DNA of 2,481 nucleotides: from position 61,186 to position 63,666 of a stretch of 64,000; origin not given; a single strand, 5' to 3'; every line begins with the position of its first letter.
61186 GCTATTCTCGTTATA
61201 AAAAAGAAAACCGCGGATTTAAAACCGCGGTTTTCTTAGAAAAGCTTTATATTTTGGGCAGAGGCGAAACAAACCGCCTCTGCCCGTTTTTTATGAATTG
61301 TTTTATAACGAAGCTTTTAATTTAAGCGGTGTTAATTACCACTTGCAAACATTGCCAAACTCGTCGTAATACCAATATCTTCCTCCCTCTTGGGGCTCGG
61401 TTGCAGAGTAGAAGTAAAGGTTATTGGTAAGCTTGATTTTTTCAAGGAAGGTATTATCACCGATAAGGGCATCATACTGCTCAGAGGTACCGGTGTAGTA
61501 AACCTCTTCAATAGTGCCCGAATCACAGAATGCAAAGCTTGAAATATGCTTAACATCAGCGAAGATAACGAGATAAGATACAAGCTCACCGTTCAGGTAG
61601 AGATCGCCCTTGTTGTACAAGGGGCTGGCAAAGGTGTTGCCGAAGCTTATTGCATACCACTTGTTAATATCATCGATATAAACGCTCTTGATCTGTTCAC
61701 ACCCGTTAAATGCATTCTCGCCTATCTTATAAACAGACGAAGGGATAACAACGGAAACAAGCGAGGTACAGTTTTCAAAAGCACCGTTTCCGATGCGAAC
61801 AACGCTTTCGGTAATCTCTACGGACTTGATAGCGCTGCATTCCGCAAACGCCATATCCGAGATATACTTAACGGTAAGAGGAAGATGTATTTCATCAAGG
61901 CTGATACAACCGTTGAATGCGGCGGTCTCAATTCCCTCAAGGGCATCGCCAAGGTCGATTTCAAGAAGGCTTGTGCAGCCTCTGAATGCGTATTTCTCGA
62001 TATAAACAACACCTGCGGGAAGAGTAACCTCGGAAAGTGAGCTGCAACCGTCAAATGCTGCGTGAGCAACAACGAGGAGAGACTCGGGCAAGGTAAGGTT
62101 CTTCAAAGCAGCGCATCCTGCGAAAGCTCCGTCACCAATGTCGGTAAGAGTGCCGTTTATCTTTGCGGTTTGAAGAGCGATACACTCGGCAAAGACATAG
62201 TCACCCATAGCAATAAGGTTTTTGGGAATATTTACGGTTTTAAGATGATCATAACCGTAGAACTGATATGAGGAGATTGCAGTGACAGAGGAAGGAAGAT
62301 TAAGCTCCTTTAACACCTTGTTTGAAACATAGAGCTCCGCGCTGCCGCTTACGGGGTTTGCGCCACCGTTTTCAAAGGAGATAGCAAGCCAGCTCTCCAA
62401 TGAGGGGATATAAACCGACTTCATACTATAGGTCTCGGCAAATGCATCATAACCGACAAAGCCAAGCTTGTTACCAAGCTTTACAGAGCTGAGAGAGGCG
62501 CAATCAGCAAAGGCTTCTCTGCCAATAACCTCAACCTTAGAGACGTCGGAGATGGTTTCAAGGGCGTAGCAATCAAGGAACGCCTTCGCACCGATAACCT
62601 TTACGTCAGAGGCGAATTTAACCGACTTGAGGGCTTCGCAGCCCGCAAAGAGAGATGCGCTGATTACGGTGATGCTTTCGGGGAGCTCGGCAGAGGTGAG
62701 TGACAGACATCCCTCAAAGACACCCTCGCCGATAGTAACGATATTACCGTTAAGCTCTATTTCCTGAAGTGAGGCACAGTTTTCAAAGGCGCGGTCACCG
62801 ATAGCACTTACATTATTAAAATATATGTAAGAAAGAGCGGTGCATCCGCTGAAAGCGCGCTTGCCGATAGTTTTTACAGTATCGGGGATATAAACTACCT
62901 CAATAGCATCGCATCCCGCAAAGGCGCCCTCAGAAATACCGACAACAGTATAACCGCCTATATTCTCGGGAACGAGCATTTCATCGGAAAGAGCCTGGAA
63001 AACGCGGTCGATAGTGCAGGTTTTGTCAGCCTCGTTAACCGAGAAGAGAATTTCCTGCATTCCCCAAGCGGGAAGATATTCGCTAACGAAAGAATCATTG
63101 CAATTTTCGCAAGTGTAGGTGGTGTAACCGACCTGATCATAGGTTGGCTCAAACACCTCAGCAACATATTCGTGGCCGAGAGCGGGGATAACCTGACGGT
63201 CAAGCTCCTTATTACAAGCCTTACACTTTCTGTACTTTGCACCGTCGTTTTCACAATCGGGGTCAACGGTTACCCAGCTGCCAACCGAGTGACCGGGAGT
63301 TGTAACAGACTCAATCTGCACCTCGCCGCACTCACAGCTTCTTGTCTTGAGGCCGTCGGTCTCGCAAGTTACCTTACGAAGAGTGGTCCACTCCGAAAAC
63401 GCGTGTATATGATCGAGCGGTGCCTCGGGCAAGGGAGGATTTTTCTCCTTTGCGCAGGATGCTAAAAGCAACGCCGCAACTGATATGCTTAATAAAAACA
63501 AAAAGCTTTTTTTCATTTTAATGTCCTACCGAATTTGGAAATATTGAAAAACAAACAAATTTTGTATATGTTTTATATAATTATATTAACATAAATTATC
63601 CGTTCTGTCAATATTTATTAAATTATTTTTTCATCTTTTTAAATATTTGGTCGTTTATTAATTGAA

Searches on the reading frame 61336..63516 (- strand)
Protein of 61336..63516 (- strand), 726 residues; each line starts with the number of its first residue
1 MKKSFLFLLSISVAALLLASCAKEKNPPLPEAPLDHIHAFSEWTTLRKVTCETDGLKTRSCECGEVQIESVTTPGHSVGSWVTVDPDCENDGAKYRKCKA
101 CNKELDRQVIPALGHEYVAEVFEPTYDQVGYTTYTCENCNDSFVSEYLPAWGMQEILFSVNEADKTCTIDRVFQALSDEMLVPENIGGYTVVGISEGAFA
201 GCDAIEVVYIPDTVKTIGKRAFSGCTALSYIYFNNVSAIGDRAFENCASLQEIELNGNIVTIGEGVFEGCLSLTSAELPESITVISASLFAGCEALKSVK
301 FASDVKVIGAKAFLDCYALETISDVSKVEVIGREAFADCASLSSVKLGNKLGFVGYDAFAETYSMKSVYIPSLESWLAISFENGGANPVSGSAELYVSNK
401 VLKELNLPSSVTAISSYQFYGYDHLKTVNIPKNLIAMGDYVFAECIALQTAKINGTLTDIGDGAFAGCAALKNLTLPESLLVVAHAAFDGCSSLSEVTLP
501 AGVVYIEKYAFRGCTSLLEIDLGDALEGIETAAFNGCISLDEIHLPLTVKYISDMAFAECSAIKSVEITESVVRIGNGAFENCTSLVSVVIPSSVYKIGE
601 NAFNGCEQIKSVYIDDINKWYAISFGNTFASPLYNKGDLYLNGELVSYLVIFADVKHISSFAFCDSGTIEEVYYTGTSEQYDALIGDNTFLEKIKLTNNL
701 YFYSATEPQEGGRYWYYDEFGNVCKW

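Call 10: search_protein_families(library=pfam, proteins=[window:61336-63516:-], max_evalue=0.01)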
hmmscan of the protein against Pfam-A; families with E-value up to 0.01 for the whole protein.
window:61336-63516:- (726 aa): 5 families
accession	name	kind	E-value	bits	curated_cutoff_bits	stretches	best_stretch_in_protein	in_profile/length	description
PF13306.12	LRR_5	-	2.2e-116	383.6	27.7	4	194-319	3-126/127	BspA type Leucine rich repeat region (6 copies)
PF13855.12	LRR_8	-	1.8e-22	79.3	27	2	233-274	10-52/61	Leucine rich repeat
PF12799.13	LRR_4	-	0.00027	21.5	27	0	231-259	8-36/44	Leucine Rich repeats (2 copies)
PF23952.1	LRR_EndoS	-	0.0015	19.2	27.9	0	526-588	47-110/116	Endo-beta-N-acetylglucosaminidase EndoS LRR domain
PF21711.3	DCTN5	-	0.0026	17.9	40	0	227-282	104-161/182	Dynactin subunit 5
